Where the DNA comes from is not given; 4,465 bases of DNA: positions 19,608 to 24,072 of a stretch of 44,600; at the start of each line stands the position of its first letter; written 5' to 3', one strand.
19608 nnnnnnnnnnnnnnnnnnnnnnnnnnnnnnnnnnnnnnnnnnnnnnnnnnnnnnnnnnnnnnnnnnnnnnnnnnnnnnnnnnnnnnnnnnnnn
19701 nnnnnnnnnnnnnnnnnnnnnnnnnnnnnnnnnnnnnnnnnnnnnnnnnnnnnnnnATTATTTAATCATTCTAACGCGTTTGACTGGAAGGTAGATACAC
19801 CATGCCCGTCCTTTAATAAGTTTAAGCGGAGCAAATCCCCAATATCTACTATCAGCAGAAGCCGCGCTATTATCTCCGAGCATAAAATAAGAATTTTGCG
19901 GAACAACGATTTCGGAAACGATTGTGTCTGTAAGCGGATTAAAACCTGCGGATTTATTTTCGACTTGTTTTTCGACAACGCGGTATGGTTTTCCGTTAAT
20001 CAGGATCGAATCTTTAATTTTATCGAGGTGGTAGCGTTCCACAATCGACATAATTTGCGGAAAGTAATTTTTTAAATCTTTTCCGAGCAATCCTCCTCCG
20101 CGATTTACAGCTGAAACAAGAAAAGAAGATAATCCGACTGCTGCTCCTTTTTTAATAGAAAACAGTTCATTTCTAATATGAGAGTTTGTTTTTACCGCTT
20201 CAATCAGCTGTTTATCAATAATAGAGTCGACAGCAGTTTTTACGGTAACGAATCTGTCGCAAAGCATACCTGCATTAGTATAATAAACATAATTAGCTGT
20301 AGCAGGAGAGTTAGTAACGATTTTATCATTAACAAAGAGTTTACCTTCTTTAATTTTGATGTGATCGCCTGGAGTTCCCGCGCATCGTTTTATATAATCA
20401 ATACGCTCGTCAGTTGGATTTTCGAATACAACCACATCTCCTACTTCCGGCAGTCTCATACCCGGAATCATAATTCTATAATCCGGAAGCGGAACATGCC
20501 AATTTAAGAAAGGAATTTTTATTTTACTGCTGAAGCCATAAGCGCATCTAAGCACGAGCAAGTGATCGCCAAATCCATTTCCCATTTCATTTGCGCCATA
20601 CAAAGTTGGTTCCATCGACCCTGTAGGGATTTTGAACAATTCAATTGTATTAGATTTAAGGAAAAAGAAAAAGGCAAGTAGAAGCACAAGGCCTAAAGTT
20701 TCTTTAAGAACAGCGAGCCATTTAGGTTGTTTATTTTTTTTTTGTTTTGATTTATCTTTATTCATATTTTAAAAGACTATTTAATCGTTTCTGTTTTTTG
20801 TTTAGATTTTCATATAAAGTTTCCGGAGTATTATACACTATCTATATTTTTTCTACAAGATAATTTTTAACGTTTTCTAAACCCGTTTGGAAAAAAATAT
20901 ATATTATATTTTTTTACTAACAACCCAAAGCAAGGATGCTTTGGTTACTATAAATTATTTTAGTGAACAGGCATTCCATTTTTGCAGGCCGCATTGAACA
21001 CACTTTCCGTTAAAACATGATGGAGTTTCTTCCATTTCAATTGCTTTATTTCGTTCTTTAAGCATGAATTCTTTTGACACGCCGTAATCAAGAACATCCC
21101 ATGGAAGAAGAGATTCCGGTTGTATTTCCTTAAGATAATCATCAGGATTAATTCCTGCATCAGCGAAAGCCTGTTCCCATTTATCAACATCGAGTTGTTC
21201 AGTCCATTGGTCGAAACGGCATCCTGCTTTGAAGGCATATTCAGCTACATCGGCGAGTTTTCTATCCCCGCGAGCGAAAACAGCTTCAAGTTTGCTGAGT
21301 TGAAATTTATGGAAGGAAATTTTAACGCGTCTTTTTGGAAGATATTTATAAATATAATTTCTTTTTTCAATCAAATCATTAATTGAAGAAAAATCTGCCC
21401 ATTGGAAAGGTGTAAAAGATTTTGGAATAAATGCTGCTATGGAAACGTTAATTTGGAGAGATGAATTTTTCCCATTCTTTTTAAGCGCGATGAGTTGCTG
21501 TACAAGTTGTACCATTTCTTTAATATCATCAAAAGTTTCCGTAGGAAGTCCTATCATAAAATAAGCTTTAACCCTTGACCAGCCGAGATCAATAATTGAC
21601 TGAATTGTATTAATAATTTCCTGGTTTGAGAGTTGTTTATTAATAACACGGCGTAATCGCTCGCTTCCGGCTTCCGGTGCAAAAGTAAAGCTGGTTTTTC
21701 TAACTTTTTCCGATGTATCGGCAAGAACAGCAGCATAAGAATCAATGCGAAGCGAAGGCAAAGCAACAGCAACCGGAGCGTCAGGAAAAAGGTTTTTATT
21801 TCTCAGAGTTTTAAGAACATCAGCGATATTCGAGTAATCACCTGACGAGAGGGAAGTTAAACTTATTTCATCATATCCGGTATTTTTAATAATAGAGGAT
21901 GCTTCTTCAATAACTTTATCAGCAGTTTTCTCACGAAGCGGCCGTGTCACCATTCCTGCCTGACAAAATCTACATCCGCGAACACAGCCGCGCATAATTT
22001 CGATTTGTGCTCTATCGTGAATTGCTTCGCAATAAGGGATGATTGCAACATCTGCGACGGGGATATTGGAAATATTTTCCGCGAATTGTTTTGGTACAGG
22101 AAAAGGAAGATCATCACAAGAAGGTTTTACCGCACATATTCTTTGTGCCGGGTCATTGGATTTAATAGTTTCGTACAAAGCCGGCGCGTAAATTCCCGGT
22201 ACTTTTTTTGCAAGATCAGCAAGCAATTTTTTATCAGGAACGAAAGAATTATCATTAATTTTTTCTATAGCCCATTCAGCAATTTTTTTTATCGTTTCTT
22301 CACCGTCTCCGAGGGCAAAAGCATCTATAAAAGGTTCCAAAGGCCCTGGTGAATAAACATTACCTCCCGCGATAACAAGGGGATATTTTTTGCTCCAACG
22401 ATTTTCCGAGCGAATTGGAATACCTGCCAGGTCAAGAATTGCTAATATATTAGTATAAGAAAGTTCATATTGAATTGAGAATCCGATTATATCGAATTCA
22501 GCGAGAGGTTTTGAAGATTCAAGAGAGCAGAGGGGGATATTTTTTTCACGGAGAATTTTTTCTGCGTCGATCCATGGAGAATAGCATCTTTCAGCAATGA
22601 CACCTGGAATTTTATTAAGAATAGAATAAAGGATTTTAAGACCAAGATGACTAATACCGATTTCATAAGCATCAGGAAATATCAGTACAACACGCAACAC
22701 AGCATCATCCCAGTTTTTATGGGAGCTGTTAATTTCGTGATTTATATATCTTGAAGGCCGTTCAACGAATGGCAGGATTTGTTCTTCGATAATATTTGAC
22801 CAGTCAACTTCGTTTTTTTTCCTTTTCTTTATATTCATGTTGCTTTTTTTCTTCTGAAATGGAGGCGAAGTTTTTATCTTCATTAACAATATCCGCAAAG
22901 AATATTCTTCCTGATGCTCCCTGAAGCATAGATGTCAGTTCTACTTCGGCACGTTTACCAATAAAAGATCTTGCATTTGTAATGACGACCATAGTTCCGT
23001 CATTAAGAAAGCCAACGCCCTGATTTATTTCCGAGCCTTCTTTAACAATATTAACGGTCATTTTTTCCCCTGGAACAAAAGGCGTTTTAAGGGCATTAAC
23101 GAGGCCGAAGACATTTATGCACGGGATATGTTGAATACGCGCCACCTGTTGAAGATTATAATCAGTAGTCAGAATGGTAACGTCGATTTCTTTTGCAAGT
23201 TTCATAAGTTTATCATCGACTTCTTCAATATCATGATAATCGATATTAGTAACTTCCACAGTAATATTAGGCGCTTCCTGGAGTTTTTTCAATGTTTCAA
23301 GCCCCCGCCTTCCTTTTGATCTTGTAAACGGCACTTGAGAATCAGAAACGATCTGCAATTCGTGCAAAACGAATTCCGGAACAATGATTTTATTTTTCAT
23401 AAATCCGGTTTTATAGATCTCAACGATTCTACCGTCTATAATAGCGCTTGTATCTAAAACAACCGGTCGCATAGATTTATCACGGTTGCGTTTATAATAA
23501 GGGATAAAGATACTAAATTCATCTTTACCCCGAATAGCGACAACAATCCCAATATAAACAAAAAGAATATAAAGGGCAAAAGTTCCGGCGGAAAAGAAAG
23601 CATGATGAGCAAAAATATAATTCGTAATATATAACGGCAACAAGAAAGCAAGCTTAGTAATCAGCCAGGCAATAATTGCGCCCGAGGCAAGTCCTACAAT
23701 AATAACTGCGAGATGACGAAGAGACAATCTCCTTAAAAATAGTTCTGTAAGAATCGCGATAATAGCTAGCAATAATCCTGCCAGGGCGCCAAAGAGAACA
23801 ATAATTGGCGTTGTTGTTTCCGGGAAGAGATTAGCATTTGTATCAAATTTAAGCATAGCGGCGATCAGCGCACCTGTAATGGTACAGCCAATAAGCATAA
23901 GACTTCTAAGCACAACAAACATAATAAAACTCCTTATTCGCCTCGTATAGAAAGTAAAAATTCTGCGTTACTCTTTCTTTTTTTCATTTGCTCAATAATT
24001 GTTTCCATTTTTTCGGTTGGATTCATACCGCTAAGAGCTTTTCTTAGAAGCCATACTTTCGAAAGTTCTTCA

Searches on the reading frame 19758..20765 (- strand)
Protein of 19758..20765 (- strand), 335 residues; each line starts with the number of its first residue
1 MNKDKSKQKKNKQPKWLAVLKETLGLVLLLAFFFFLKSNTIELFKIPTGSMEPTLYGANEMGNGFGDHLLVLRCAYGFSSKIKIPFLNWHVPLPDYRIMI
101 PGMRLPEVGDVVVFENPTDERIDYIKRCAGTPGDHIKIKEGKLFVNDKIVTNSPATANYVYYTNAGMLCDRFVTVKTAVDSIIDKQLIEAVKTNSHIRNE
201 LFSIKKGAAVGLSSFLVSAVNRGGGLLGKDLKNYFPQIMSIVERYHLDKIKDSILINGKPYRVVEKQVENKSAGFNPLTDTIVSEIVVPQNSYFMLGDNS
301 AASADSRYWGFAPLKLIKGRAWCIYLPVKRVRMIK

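Call 44: search_protein_families(library=ncbifam, proteins=[window:19758-20765:-], max_evalue=0.00001)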
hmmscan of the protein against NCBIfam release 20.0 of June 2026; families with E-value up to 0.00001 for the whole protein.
window:19758-20765:- (335 aa): 4 families
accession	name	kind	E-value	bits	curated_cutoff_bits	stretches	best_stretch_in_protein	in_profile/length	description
TIGR02227.1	sigpep_I_bact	equivalog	8.9e-37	126.5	47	2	26-158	5-104/162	signal peptidase I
NF008114.0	PRK10861.1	equivalog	1.9e-29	103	277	2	4-139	48-159/324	signal peptidase I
TIGR02771.1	TraF_Ti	equivalog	5.1e-08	32.6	100.25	0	234-321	80-165/171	conjugative transfer signal peptidase TraF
TIGR02754.1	sod_Ni_protease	equivalog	6.9e-07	29.7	63.25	0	287-322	54-89/90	nickel-type superoxide dismutase maturation protease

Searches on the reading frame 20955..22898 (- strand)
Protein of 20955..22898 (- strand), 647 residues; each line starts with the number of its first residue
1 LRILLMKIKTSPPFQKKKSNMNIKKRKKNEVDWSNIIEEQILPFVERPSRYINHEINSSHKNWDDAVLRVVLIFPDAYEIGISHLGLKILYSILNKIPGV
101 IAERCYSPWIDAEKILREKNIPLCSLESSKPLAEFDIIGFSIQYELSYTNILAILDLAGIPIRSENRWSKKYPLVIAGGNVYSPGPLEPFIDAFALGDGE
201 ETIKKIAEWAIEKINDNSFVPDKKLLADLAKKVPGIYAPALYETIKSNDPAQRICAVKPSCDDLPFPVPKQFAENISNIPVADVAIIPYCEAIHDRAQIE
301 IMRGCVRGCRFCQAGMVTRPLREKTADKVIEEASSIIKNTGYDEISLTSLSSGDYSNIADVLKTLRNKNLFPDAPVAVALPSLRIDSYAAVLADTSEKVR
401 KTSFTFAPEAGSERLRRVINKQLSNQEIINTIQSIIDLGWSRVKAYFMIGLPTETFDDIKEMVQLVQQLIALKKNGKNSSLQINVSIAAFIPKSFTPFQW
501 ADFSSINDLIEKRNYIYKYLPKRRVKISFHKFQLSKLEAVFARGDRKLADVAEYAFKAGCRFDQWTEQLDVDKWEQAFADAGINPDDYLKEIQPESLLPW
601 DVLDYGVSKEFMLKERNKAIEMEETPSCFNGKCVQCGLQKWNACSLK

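Call 44: search_protein_families(library=ncbifam, proteins=[window:20955-22898:-], max_evalue=0.00001)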
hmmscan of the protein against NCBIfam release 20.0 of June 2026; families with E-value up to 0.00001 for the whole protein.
window:20955-22898:- (647 aa): 11 families
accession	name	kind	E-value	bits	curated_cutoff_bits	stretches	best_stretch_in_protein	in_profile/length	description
TIGR03960.1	rSAM_fuse_unch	hypoth_equivalog_domain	6.6e-200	665.6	462.3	1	39-642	1-601/605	TIGR03960 family B12-binding radical SAM protein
TIGR04013.1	B12_SAM_MJ_1487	hypoth_equivalog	1.5e-14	53.7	251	1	286-511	141-366/382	TIGR04013 family B12-binding domain/radical SAM domain-containing protein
TIGR04190.1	B12_SAM_Ta0216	equivalog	2.7e-14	52.7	500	1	287-490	209-415/554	TIGR04190 family B12-binding domain/radical SAM domain protein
TIGR04014.1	B12_SAM_MJ_0865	equivalog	8.6e-11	41.3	360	1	297-469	161-336/434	methyl-coenzyme M reductase glutamine C-methyltransferase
NF050148.1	rSAM_ApyD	equivalog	7.8e-10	37.8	750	1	274-471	177-368/645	RiPP biosynthesis radical SAM protein ApyD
TIGR04385.1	B12_rSAM_cofa1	equivalog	4.7e-09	36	450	1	284-479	187-374/438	B12 lower ligand biosynthesis radical SAM protein BzaD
TIGR01579.1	MiaB-like-C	equivalog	9e-09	35.1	357.05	1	294-469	138-318/416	tRNA (N(6)-L-threonylcarbamoyladenosine(37)-C(2))-methylthiotransferase MtaB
TIGR00089.1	TIGR00089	subfamily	1.4e-08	34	251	1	296-468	140-317/429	MiaB/RimO family radical SAM methylthiotransferase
NF038361.1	rSAM_Sden_1168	equivalog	1e-06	27.6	575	1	262-494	251-467/560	Sden_1168 family B12-binding radical SAM P-methyltransferase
TIGR01125.1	TIGR01125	equivalog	1.5e-06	27.5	356.95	0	295-468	136-315/432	30S ribosomal protein S12 methylthiotransferase RimO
TIGR01578.1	MiaB-like-B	hypoth_equivalog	3.2e-06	26.2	314.7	0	298-468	136-311/421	tRNA (N(6)-L-threonylcarbamoyladenosine(37)-C(2))-methylthiotransferase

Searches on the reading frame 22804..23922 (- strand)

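Call 45: search_protein_families(library=pfam, proteins=[window:22804-23922:-], max_evalue=0.0001)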
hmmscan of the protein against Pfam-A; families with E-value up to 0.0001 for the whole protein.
window:22804-23922:- (372 aa): 2 families
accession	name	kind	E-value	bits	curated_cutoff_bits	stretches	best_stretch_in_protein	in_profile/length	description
PF13638.12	PIN_4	-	1.6e-05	25.6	21.9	1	154-270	1-130/132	PIN domain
PF01938.26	TRAM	-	4.7e-05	23.6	21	0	284-330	4-49/61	TRAM domain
